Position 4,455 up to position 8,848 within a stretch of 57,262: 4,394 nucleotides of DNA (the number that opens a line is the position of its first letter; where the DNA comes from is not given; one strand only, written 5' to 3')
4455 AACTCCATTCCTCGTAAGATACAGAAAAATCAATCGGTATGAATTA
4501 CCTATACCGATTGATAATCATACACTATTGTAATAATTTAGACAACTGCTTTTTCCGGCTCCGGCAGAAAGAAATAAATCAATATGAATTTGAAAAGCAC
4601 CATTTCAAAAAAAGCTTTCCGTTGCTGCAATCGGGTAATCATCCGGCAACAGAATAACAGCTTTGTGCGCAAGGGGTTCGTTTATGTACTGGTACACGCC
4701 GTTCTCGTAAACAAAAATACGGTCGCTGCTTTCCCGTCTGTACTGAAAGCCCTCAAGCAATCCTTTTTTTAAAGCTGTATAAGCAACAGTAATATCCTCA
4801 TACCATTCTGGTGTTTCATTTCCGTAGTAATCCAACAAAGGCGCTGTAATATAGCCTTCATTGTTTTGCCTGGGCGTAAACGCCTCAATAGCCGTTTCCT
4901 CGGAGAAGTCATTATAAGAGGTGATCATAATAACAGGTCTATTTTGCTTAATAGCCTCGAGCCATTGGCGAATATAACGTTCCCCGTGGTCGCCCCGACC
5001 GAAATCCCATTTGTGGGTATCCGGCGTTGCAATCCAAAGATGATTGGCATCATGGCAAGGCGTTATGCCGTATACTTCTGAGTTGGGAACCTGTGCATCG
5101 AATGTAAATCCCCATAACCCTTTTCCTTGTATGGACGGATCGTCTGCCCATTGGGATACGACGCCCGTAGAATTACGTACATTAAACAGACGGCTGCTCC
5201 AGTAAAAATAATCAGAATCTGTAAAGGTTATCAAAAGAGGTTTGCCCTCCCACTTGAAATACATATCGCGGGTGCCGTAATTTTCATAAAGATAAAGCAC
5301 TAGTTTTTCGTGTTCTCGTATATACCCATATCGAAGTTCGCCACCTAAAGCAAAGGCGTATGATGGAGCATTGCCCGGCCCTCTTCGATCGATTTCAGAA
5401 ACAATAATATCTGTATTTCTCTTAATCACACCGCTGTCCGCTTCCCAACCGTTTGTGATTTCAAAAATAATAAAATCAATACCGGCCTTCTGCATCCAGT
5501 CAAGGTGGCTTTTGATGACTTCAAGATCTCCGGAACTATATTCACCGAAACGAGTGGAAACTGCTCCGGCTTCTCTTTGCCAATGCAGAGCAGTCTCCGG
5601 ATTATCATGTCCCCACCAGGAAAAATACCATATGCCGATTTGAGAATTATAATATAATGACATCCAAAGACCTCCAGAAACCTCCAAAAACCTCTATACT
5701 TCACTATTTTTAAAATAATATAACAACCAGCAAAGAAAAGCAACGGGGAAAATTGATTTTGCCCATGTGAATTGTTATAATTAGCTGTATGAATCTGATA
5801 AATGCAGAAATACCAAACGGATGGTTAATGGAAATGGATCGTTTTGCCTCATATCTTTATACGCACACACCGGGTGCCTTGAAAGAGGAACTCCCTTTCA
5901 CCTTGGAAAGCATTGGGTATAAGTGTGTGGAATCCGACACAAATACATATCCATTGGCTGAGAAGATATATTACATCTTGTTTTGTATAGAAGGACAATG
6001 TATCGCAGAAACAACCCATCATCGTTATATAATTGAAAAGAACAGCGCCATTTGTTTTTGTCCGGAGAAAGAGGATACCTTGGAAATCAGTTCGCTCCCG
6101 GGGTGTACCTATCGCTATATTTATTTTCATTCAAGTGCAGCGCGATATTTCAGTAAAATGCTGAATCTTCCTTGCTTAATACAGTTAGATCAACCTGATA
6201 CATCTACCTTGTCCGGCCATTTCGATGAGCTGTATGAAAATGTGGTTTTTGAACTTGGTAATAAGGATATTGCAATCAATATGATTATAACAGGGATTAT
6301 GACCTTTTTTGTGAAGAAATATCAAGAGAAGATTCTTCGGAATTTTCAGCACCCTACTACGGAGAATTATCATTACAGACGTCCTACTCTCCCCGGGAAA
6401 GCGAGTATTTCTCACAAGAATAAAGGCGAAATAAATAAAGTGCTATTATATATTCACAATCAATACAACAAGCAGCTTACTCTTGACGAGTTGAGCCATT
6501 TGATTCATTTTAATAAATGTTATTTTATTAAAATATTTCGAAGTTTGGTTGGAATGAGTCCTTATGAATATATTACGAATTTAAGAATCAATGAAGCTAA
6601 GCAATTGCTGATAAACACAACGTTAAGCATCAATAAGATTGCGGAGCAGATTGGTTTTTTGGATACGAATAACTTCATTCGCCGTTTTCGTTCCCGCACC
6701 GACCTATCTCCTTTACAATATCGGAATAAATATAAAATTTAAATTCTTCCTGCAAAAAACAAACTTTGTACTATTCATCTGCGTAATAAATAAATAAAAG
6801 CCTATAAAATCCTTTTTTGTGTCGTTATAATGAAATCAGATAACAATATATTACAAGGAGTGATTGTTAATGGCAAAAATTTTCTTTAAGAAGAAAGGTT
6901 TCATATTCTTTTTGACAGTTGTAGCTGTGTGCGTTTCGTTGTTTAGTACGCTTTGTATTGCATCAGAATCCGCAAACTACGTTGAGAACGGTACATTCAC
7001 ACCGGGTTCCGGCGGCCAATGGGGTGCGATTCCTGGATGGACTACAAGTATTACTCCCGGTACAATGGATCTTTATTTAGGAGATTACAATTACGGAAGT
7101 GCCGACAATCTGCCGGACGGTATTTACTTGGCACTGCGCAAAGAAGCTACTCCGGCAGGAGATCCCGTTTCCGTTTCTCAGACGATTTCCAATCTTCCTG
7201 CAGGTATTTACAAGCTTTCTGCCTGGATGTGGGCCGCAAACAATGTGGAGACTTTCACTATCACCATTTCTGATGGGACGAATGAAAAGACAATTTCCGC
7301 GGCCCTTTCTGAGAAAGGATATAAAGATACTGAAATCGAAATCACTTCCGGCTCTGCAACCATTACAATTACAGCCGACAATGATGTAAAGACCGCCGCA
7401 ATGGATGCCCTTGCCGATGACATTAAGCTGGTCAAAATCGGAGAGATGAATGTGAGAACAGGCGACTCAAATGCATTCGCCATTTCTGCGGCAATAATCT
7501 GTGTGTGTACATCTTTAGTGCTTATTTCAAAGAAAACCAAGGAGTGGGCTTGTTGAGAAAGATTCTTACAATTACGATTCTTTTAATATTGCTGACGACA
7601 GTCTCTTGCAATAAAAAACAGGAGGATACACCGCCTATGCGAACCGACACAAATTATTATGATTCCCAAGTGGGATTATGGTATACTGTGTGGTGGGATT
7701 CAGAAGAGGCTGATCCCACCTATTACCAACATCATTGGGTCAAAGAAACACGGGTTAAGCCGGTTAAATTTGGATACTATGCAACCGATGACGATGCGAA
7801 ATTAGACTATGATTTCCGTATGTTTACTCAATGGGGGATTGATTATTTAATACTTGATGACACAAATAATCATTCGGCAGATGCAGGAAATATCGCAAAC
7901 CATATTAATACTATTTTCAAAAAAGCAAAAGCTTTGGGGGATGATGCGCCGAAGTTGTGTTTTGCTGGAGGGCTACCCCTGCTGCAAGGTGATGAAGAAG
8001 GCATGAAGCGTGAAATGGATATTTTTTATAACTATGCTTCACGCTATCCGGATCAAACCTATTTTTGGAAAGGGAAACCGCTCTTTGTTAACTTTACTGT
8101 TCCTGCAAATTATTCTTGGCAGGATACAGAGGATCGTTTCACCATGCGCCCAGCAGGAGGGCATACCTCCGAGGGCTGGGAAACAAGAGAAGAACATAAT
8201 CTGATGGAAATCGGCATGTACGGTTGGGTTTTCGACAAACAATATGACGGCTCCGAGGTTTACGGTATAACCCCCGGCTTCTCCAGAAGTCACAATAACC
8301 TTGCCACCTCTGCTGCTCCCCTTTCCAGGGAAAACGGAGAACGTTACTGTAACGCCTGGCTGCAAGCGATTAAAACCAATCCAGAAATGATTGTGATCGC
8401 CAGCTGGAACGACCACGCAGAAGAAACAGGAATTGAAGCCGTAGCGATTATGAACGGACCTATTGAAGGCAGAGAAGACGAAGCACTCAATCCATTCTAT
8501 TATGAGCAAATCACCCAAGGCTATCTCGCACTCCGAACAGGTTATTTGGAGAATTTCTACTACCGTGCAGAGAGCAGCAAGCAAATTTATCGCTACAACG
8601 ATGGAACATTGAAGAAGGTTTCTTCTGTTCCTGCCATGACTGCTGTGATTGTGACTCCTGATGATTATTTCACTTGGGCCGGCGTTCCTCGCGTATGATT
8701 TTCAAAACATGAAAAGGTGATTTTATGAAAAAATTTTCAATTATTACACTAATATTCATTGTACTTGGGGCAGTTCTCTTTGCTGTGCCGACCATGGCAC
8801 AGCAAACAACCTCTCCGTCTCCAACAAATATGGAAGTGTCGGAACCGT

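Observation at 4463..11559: AT-richer ~7 kb accessory glycan locus between dnaE and pfkA: three GH99-like paralogs, two CBM-like surface proteins, an AraC regulator and an orphan SBP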

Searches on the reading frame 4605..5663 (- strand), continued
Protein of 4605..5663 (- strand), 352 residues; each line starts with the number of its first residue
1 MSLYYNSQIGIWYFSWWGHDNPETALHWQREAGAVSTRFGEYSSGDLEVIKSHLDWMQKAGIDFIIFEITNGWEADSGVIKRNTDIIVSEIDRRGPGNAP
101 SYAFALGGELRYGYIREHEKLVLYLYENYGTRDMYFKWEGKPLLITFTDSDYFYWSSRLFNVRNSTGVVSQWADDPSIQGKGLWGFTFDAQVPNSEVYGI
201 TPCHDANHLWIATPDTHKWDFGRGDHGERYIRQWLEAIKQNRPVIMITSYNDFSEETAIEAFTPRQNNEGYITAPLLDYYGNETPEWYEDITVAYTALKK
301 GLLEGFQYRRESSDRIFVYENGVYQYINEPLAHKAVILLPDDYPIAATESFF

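Call 28: search_protein_representatives(alignment_id=A1)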
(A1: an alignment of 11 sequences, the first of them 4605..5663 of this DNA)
Query: 11 sequences, 376 profile positions. Proteins with E-value up to 0.001 (for the whole library): 3148; up to 1e-10: 674; up to 1e-30: 103. The best 150 are listed.
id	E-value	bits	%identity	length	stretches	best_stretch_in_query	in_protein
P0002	1.4e-157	540.7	-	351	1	32-369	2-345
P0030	5.4e-123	426.9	-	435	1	10-374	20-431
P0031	1.7e-114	398.9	-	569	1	8-371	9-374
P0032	2.0e-110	385.5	-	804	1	27-370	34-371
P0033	9.7e-110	383.3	-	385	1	21-370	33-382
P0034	1.4e-109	382.8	-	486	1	24-370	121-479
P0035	2.3e-109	382.0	-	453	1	18-370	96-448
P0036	1.5e-106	372.7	-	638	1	7-369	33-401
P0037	1.0e-102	360.2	-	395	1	28-373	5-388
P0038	7.2e-102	357.4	-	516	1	26-371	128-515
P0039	9.8e-100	350.3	-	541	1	30-368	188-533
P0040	3.6e-99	348.5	-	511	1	31-369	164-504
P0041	9.9e-96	337.1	-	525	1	30-370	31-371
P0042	2.4e-95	335.9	-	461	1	18-370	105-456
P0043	9.4e-95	333.9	-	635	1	34-372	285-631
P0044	3.7e-94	332.0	-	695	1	25-370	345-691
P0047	2.6e-90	319.3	-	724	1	36-371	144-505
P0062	6.0e-69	249.0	-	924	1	31-368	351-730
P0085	5.8e-53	196.4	-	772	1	29-370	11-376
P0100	2.6e-39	151.5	-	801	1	53-369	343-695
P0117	4.8e-33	130.8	-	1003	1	55-368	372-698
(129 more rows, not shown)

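Call 33: find_encoding_contigs(protein=P0003, flank=10000, max_places=3)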
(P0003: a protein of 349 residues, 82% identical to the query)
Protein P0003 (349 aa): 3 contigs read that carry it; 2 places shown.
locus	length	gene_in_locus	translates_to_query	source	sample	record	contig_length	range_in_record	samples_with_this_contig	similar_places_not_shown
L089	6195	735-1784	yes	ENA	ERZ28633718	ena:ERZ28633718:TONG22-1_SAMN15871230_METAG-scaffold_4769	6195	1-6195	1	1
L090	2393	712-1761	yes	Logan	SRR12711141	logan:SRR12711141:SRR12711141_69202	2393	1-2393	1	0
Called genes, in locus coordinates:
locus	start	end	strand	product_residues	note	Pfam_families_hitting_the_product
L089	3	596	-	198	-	?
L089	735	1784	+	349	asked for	-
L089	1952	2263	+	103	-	PF00829:Ribosomal_L21p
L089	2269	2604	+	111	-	PF04327:Peptidase_Prp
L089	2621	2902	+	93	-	PF01016:Ribosomal_L27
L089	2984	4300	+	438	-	PF01018:GTP1_OBG, PF01926:MMR_HSR1, PF02421:FeoB_N (weak), PF09269:DUF1967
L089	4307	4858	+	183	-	PF14277:DUF4364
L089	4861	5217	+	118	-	PF07100:ASRT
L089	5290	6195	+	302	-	?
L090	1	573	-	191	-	?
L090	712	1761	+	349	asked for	-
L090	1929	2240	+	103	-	PF00829:Ribosomal_L21p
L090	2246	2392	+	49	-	?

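Call 43: search_protein_families(library=pfam, proteins=[P0030, P0031, P0032, P0036, P0044, P0047, P0062, P0085, P0100, P0117], max_evalue=0.001)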
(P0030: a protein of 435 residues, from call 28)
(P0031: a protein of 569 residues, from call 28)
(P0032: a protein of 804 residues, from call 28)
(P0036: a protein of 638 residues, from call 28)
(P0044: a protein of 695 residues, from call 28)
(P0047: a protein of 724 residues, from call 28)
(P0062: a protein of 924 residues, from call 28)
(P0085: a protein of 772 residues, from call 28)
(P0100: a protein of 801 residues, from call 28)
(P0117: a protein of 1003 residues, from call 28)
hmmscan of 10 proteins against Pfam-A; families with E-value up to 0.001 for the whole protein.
P0030 (435 aa): 0 families

P0031 (569 aa): 2 families
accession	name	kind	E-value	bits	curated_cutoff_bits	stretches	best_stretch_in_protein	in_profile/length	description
PF16317.11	Glyco_hydro_99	-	7.5e-19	68.5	33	2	70-184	57-161/341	Glycosyl hydrolase family 99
PF03659.20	Glyco_hydro_71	-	1.2e-05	24.7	34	0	85-195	17-115/375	Glycosyl hydrolase family 71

P0032 (804 aa): 3 families
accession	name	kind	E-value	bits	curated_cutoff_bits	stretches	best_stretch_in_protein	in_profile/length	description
PF00395.25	SLH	-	2.7e-38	130.1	20.8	3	605-644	4-44/44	S-layer homology domain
PF16317.11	Glyco_hydro_99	-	1.7e-15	57.5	33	2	251-319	268-335/341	Glycosyl hydrolase family 99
PF03659.20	Glyco_hydro_71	-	1.8e-06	27.4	34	0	250-304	201-257/375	Glycosyl hydrolase family 71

P0036 (638 aa): 2 families
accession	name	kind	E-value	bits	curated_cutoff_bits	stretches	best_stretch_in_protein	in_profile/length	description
PF16317.11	Glyco_hydro_99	-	4.3e-16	59.4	33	2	92-212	56-166/341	Glycosyl hydrolase family 99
PF03659.20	Glyco_hydro_71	-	3.6e-05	23.2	34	1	112-325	21-243/375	Glycosyl hydrolase family 71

P0044 (695 aa): 1 family
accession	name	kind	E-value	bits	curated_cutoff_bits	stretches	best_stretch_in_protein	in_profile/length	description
PF16317.11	Glyco_hydro_99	-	8.6e-05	22.2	33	0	557-615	248-307/341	Glycosyl hydrolase family 99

P0047 (724 aa): 2 families
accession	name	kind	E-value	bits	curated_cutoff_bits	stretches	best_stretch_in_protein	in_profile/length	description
PF16317.11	Glyco_hydro_99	-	3.4e-09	36.7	33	1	383-451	267-334/341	Glycosyl hydrolase family 99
PF01471.23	PG_binding_1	-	4.6e-09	36.8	23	1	37-86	1-49/57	Putative peptidoglycan binding domain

P0062 (924 aa): 1 family
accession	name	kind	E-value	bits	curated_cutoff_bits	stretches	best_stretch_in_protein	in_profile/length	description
PF01471.23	PG_binding_1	-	9.6e-08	32.5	23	1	23-89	1-57/57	Putative peptidoglycan binding domain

P0085 (772 aa): 1 family
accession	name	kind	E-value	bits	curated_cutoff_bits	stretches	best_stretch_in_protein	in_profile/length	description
PF16317.11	Glyco_hydro_99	-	6.1e-07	29.3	33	1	230-321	249-336/341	Glycosyl hydrolase family 99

P0100 (801 aa): 3 families
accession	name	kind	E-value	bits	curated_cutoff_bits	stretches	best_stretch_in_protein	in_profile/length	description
PF13517.12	FG-GAP_3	-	1.5e-24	86.8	26.9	3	85-150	1-60/61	FG-GAP-like repeat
PF01839.29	FG-GAP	-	2.7e-14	53.1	22.1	0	82-95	6-19/37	FG-GAP repeat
PF18962.6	Por_Secre_tail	-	1.6e-08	35.1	27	1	723-798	2-74/75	Secretion system C-terminal sorting domain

P0117 (1003 aa): 5 families
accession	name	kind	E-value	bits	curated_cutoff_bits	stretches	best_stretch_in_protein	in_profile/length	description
PF13385.13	Laminin_G_3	-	4.1e-18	66.4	27.6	1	758-915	1-151/151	Concanavalin A-like lectin/glucanases superfamily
PF13517.12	FG-GAP_3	-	4.2e-14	53.3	26.9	2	123-184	1-61/61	FG-GAP-like repeat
PF01839.29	FG-GAP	-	9.2e-08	32.2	22.1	0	224-242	7-25/37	FG-GAP repeat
PF16317.11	Glyco_hydro_99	-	6.5e-07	29.2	33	1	555-645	250-334/341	Glycosyl hydrolase family 99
PF00404.24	Dockerin_1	-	0.00012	22.6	22.9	0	114-132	28-46/57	Dockerin type I domain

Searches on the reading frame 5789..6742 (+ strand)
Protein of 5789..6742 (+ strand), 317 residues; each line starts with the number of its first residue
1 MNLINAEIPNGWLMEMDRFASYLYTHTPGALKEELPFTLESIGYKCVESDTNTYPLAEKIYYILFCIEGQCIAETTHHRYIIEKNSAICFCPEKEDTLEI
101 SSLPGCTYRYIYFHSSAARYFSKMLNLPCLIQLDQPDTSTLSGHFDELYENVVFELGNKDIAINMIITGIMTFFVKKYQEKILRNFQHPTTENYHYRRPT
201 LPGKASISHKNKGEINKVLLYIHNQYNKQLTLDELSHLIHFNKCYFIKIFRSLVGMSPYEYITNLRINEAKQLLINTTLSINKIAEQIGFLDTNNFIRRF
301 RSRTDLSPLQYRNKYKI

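Call 3: search_protein_families(library=pfam, proteins=[window:5789-6742:+], max_evalue=1)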
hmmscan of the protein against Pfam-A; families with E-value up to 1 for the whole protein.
window:5789-6742:+ (317 aa): 4 families
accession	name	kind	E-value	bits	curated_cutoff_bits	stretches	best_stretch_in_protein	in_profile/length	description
PF12833.13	HTH_18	-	9.3e-20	71.2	33.6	1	240-313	6-79/80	Helix-turn-helix domain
PF00165.29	HTH_AraC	-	6.6e-18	64.8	26.6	2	276-313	6-42/42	Bacterial regulatory helix-turn-helix proteins, AraC family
PF02311.25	AraC_binding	-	7.2e-05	23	21.1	1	61-151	24-115/135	AraC-like ligand binding domain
PF21621.3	MPI_cupin_dom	-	0.09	13.2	27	1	59-101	28-69/79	Mannose-6-phosphate isomerase, cupin domain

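Call 4: search_protein_families(library=ncbifam, proteins=[window:5789-6742:+], max_evalue=1)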
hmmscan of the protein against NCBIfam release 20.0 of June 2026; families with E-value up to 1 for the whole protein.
window:5789-6742:+ (317 aa): 34 families (the best 25 are shown)
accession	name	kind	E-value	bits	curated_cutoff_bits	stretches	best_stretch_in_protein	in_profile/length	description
NF047455.1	TF_Staph_AryK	equivalog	2.6e-21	75.6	850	1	205-316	149-260/759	transcriptional regulator AryK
NF047788.1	TransRegPocR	equivalog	1.2e-18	67.4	500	1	202-315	178-291/296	transcriptional regulator PocR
NF007860.0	PRK10572.1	equivalog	1.2e-17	63.7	208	1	210-315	180-285/292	arabinose operon transcriptional regulator AraC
TIGR04094.1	adjacent_YSIRK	equivalog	2.4e-17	63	200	1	214-312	286-383/383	YSIRK-targeted surface antigen transcriptional regulator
NF006902.0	PRK09393.1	equivalog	7.1e-17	61.6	425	1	209-316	215-323/327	transcriptional regulator FtrA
NF007693.0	PRK10371.1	equivalog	1.4e-16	60.6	253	1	204-313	189-298/309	transcriptional regulator MelR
NF049932.1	TranspRegBtr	equivalog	3.2e-16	59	900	1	208-314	159-265/531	bacillibactin transport transcriptional regulator Btr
NF033869.1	viru_reg_Rsp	equivalog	1.2e-14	53.7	400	1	214-313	148-247/701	AraC family transcriptional regulator Rsp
NF052371.1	TransRegGbdRPseu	equivalog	4.4e-12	45.7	480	1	210-314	222-326/365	choline metabolism transcriptional regulator GbdR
NF010028.0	PRK13503.1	equivalog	1.8e-11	44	288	1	209-314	167-272/278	HTH-type transcriptional activator RhaS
TIGR02297.1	HpaA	equivalog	2.5e-11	43.4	274.65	1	216-314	189-287/287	4-hydroxyphenylacetate catabolism regulatory protein HpaA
NF007584.0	PRK10219.1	equivalog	2.9e-10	40.5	174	1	215-314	7-106/107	superoxide response transcriptional regulator SoxS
NF010025.2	PRK13500.1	equivalog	1e-09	38.4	525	1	212-315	175-278/282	HTH-type transcriptional activator RhaR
NF040475.1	chlor_reg_RclR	equivalog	1.6e-09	37.5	400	1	216-315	180-279/284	reactive chlorine-specific transcriptional regulator RclR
NF010026.0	PRK13501.1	equivalog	4.2e-09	36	363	1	223-315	186-278/290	HTH-type transcriptional activator RhaR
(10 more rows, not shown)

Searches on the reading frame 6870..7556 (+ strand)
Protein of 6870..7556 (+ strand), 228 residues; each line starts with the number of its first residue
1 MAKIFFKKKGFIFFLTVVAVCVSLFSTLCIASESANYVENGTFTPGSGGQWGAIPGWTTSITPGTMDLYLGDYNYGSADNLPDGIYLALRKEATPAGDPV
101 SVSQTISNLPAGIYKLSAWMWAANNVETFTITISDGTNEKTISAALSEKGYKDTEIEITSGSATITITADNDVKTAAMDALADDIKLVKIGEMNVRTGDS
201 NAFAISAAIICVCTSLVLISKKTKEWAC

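Call 3: search_protein_families(library=pfam, proteins=[window:6870-7556:+], max_evalue=1)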
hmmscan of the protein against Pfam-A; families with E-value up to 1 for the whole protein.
window:6870-7556:+ (228 aa): 2 families
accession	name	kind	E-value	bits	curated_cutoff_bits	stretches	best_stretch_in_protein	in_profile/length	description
PF02472.21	ExbD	-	0.1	13.1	25.4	1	135-198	69-126/128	Biopolymer transport protein ExbD/TolR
PF05504.16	Spore_GerAC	-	0.16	12.5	23.6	1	117-170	21-75/167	Spore germination B3/ GerAC like, C-terminal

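Call 4: search_protein_families(library=ncbifam, proteins=[window:6870-7556:+], max_evalue=1)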
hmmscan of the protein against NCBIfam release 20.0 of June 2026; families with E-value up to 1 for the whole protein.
window:6870-7556:+ (228 aa): 3 families
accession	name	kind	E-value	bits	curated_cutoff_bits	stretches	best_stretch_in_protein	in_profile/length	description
NF047353.1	tube_lmo2291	equivalog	0.00063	19.9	27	1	117-191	17-84/135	phage tail tube protein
NF053819.1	EF0750_LPXTG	subfamily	0.022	15.2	47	1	7-42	2-37/105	EF2685/EF0750 family sortase-dependent surface protein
NF058651.1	GESAG_HSLs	subfamily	0.038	13.1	430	1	103-226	158-270/296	GESAG motif subfamily hormone-sensitive lipase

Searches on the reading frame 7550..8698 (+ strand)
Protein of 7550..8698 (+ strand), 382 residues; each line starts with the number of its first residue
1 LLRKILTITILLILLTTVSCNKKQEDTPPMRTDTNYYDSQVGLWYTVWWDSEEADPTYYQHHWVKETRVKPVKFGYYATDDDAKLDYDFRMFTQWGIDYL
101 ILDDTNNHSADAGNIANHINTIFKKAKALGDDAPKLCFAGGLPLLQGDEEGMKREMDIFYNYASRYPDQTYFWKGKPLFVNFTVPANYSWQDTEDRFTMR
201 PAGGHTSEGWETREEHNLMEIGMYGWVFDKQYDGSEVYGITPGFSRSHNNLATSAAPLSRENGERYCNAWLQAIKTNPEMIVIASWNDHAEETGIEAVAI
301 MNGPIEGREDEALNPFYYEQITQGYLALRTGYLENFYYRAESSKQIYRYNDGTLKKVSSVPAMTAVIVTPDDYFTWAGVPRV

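Call 3: search_protein_families(library=pfam, proteins=[window:7550-8698:+], max_evalue=1)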
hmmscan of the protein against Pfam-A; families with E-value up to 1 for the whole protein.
window:7550-8698:+ (382 aa): 2 families
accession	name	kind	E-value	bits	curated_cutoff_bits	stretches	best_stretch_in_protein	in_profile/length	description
PF16317.11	Glyco_hydro_99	-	1.6e-05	24.6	33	1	252-299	261-309/341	Glycosyl hydrolase family 99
PF03659.20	Glyco_hydro_71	-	0.0054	16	34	1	241-295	185-238/375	Glycosyl hydrolase family 71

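Call 4: search_protein_families(library=ncbifam, proteins=[window:7550-8698:+], max_evalue=1)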
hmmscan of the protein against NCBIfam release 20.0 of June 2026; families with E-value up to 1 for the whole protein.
window:7550-8698:+ (382 aa): 0 families

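Call 13: find_encoding_contigs(protein=window:7550-8698:+, flank=10000, max_places=6)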
Protein window:7550-8698:+ (382 aa): 5 contigs read that carry it; 5 places shown.
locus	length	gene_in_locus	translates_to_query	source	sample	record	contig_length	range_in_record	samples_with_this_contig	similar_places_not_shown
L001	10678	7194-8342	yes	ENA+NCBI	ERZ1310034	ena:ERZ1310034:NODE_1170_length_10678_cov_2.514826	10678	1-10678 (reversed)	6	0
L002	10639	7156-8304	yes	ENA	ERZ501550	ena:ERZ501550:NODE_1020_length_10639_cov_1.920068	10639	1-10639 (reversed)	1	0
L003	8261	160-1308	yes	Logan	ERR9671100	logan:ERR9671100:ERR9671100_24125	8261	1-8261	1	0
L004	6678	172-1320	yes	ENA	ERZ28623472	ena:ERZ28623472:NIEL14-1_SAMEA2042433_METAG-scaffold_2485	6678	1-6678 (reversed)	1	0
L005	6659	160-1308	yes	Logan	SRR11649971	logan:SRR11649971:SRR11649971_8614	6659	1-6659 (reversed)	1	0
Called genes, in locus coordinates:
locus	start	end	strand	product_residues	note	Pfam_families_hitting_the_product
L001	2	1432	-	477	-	?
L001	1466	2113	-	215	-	PF00226:DnaJ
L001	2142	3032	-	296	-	PF18937:DUF5685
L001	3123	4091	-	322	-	PF00365:PFK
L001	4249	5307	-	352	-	PF16317:Glyco_hydro_99 (faint)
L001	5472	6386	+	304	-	PF00165:HTH_AraC (weak), PF12833:HTH_18, PF00165:HTH_AraC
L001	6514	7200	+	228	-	-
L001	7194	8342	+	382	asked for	PF16317:Glyco_hydro_99 (faint)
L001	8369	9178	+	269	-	-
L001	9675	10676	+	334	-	?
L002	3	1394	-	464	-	?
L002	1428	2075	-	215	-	PF00226:DnaJ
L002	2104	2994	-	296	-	PF18937:DUF5685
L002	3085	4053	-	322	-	PF00365:PFK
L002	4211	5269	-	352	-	PF16317:Glyco_hydro_99 (faint)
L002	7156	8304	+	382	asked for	PF16317:Glyco_hydro_99 (faint)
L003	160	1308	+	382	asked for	PF16317:Glyco_hydro_99 (faint)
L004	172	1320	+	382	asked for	PF16317:Glyco_hydro_99 (faint)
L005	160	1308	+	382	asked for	PF16317:Glyco_hydro_99 (faint)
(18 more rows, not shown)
